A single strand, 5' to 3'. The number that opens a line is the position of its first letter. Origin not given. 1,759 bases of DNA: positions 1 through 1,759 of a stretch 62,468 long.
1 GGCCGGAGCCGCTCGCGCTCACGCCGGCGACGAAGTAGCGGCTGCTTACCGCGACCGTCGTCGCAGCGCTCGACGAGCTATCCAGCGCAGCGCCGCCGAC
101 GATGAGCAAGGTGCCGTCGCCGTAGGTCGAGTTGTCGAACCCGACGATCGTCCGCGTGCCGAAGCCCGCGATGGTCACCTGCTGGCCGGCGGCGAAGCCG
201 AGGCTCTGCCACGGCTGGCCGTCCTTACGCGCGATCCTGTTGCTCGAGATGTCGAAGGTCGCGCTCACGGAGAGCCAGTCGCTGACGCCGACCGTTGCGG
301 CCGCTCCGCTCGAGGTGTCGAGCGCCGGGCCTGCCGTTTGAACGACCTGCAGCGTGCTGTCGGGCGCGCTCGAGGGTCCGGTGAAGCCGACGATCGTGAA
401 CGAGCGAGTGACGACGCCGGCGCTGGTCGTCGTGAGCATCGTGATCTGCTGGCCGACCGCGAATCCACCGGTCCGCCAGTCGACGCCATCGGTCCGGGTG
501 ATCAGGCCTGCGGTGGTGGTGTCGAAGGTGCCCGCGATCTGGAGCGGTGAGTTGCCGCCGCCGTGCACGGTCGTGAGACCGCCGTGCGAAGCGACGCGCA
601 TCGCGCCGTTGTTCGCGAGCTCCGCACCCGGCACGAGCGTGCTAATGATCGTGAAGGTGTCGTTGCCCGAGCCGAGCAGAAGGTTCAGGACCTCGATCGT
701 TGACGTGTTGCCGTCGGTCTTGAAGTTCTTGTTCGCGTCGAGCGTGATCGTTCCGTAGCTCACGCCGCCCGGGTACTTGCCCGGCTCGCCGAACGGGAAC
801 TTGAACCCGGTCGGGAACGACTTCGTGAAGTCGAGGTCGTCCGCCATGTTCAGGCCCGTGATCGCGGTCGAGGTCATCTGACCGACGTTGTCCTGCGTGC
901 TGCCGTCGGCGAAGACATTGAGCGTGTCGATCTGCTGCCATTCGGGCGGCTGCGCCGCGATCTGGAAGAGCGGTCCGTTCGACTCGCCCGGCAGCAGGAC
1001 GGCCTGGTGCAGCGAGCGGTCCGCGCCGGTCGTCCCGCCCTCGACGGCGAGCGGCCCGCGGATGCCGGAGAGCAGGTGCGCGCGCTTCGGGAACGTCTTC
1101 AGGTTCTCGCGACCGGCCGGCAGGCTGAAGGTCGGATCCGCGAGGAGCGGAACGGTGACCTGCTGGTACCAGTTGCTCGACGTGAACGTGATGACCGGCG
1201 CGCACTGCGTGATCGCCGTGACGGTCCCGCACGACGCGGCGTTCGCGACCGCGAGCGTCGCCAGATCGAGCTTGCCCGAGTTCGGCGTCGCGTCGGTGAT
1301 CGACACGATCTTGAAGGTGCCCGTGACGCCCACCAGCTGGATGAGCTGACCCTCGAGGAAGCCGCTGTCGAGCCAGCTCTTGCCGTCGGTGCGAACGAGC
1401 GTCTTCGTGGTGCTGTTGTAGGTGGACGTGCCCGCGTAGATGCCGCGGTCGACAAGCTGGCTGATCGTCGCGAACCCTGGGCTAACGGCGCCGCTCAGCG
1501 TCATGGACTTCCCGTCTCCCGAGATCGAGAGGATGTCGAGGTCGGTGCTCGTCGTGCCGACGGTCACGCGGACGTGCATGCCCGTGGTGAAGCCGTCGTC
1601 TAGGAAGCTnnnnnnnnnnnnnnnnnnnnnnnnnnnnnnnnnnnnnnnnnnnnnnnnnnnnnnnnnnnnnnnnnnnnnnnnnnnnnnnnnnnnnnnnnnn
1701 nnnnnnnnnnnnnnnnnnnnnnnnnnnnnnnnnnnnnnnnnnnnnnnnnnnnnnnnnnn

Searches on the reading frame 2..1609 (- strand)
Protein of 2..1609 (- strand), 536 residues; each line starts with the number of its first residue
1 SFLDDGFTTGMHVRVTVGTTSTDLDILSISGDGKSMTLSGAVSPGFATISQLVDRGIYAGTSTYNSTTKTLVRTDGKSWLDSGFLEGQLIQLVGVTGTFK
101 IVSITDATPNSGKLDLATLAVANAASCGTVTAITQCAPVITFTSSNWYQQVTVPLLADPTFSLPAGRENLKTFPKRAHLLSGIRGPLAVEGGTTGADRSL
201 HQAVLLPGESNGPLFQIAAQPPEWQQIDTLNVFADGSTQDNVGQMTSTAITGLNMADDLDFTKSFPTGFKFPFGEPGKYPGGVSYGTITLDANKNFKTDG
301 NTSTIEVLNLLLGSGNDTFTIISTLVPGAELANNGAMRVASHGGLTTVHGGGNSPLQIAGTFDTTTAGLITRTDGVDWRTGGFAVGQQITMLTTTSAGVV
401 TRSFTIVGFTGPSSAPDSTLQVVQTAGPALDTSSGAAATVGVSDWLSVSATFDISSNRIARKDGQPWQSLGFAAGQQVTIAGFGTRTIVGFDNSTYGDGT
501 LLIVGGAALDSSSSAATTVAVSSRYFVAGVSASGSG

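Call 25: search_protein_families(library=pfam, proteins=[window:2-1609:-], max_evalue=1)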
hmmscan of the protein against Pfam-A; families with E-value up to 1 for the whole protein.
window:2-1609:- (536 aa): 1 family
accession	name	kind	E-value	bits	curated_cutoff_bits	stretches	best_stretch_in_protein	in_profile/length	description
PF08845.15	SymE_toxin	-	0.66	10.6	29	0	6-17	34-45/54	Toxin SymE, type I toxin-antitoxin system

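Call 33: search_protein_families(library=ncbifam, proteins=[window:2-1609:-], max_evalue=0.1)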
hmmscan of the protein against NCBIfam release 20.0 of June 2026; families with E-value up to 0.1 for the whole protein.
window:2-1609:- (536 aa): 1 family
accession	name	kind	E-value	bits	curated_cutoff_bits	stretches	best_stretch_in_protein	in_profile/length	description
NF001980.1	PRK00770.1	equivalog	0.065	12.3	450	0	100-183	266-343/350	homospermidine biosynthesis protein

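Call 37: find_related_loci(query=window:2-1609:-, collection=genome_contigs, flank=10000)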
Query window:2-1609:- (536 aa) in genome_contigs; peptide patterns used: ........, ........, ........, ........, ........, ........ (x = any residue, [..] = any of these).
59 stretches matched a pattern; 18 encode a relative of the query (tblastn E <= 1e-3); 17 distinct loci.
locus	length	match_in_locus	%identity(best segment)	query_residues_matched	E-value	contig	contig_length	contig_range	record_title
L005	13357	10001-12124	53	1-529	2e-160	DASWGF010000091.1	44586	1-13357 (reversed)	MAG TPA_asm: Candidatus Dormiibacterota bacterium isolate SMAG_U2808 k141_24547, whole genome shotgun sequence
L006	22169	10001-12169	51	1-529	1e-148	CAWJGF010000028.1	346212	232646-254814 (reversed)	MAG: uncultured Thermoleophilia bacterium isolate MFD04967.bin.3.124 genome assembly, contig: contig_667, whole genome s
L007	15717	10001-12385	47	1-529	8e-139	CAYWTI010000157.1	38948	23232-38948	MAG TPA_asm: uncultured Actinomycetes bacterium isolate binchicken_co279_40 genome assembly, contig: k141_2193770, whole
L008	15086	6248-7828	75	1-521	0e+0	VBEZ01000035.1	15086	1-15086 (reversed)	MAG: Chloroflexi bacterium isolate CF_39 14_1009_02_40cm_scaffold_9581, whole genome shotgun sequence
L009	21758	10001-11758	45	1-529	3e-124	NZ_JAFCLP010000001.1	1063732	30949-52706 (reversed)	Bradyrhizobium iriomotense strain SZCCT0007 NODE_1, whole genome shotgun sequence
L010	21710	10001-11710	45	1-533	4e-124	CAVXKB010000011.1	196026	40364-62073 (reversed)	MAG: uncultured Actinomycetota bacterium isolate MFD05841.bin.2.116 genome assembly, contig: contig_60766, whole genome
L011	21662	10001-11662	46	1-536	1e-123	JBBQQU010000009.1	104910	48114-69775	MAG: Gaiellales bacterium isolate Co_metawrap_1607 Cmw_1607_k141_15141117_length_104910_cov_14.9999, whole genome shotgu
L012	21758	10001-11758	46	50-529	7e-123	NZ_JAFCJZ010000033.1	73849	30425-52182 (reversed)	Bradyrhizobium iriomotense strain SZCCT0346 NODE_33, whole genome shotgun sequence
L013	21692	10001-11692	44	1-529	8e-123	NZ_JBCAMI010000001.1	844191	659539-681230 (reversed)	Arthrobacter nanjingensis strain A33 contig1, whole genome shotgun sequence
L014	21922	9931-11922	47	71-529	2e-122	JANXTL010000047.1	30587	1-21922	MAG: Acetobacteraceae bacterium isolate 338R_metabat_61 338R_k141_1197396, whole genome shotgun sequence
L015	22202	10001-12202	45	50-529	3e-122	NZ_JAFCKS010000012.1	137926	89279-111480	Bradyrhizobium japonicum strain SZCCT0153 NODE_12, whole genome shotgun sequence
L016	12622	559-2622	43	1-536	5e-121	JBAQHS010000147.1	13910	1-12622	MAG: Gaiellaceae bacterium isolate MFD07963_ilm_asm_bin8 k127_183646, whole genome shotgun sequence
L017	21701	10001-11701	43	1-535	3e-117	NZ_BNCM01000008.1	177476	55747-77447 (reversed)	Sinomonas cellulolyticus strain KCTC 49339 sequence08, whole genome shotgun sequence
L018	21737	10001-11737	42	1-535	7e-116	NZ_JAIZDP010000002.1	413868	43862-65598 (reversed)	Sinomonas notoginsengisoli strain KCTC 29237 2, whole genome shotgun sequence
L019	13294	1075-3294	51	1-524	1e-145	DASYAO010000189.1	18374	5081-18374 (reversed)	MAG TPA_asm: Gaiellaceae bacterium isolate SMAG_U4883 k141_3670593, whole genome shotgun sequence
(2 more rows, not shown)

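Call 41: search_protein_families(library=pfam, proteins=[L006:11759-15508:+, L006:15509-19264:+, L013:11693-15046:+, L013:15047-18046:+], max_evalue=0.01)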
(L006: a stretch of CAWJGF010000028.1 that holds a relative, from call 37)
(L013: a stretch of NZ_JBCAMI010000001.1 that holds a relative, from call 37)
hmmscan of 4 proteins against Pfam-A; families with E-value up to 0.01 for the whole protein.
L006:11759-15508:+ (1250 aa): 1 family
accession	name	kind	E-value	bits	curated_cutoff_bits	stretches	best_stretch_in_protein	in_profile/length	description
PF00353.25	HemolysinCabind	-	4.9e-38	129.1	23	7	807-837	6-36/36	RTX calcium-binding nonapeptide repeat (4 copies)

L006:15509-19264:+ (1252 aa): 2 families
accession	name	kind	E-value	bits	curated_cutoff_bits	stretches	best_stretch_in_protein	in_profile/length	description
PF03160.20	Calx-beta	-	4.4e-43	146.5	27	5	962-1056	20-119/119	Calx-beta domain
PF17936.7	Big_6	-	0.00019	22.1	27.6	1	48-114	16-80/83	Bacterial Ig domain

L013:11693-15046:+ (1118 aa): 1 family
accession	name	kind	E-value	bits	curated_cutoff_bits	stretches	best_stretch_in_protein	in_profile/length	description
PF00353.25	HemolysinCabind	-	6.1e-30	103.2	23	7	995-1030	1-36/36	RTX calcium-binding nonapeptide repeat (4 copies)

L013:15047-18046:+ (1000 aa): 5 families
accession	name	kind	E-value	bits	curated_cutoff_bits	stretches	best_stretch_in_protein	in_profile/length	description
PF00353.25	HemolysinCabind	-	1.6e-15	57.2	23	2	178-211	3-36/36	RTX calcium-binding nonapeptide repeat (4 copies)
PF06439.18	3keto-disac_hyd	-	5.3e-10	40.1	26.8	1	362-538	6-185/187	3-keto-disaccharide hydrolase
PF03160.20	Calx-beta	-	1.2e-05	25.8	27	1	749-825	21-96/119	Calx-beta domain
PF00337.29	Gal-bind_lectin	-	0.00032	20.6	22.1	0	457-509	61-113/132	Galactoside-binding lectin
PF21708.4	Glyco_hydro_59_C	-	0.0018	18.8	27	0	652-717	105-171/175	Galactocerebrosidase, C-terminal lectin domain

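Call 68: search_protein_families(library=pfam, proteins=[L006:19292-20677:+, L006:21286-22098:+, L011:19227-20780:+, L011:20659-21639:+, L013:20177-21040:+, L017:19478-21013:-, L010:18316-20019:+, L009:19046-19855:+, L009:19833-20627:+, L009:20529-21506:-], max_evalue=0.001)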
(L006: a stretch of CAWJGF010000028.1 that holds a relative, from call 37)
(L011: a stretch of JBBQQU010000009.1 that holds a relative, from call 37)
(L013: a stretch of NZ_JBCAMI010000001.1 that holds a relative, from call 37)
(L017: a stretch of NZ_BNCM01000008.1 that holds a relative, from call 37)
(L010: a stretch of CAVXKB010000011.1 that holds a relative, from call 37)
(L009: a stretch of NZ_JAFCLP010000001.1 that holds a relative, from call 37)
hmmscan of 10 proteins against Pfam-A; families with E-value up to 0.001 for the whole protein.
L006:19292-20677:+ (462 aa): 1 family
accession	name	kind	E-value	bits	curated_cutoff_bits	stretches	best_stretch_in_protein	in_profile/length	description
PF21347.3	DUF3108_like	-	0.00017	22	27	1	398-445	135-183/199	DUF3108-like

L006:21286-22098:+ (271 aa): 1 family
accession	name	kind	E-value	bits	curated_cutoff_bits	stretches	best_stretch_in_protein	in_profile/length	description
PF14016.12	DUF4232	-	2.4e-11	44.4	27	1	131-252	1-109/129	Domain of unknown function (DUF4232)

L011:19227-20780:+ (518 aa): 1 family
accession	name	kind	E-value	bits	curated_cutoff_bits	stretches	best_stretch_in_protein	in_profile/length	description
PF21347.3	DUF3108_like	-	1.8e-05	25.2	27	1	454-501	135-183/199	DUF3108-like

L011:20659-21639:+ (327 aa): 0 families

L013:20177-21040:+ (288 aa): 0 families

L017:19478-21013:- (512 aa): 1 family
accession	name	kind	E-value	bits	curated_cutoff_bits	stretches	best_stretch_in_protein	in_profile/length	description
PF00082.27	Peptidase_S8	-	3.7e-40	138.5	21.8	1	150-501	1-288/288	Subtilase family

L010:18316-20019:+ (568 aa): 3 families
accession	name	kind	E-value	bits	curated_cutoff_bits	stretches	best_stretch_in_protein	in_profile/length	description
PF00034.26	Cytochrom_C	-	5.5e-08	34.5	21.3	1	475-566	1-88/90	Cytochrome c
PF13442.11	Cytochrome_CBB3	-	2.4e-07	31.4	27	1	474-564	2-68/68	Cytochrome C oxidase, cbb3-type, subunit III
PF21347.3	DUF3108_like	-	0.00063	20.1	27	0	396-441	137-183/199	DUF3108-like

L009:19046-19855:+ (269 aa): 1 family
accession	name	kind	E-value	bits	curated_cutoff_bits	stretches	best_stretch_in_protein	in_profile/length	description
PF07277.16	SapC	-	8.4e-73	245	28.9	1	14-233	1-220/220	SapC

L009:19833-20627:+ (264 aa): 0 families

L009:20529-21506:- (325 aa): 0 families
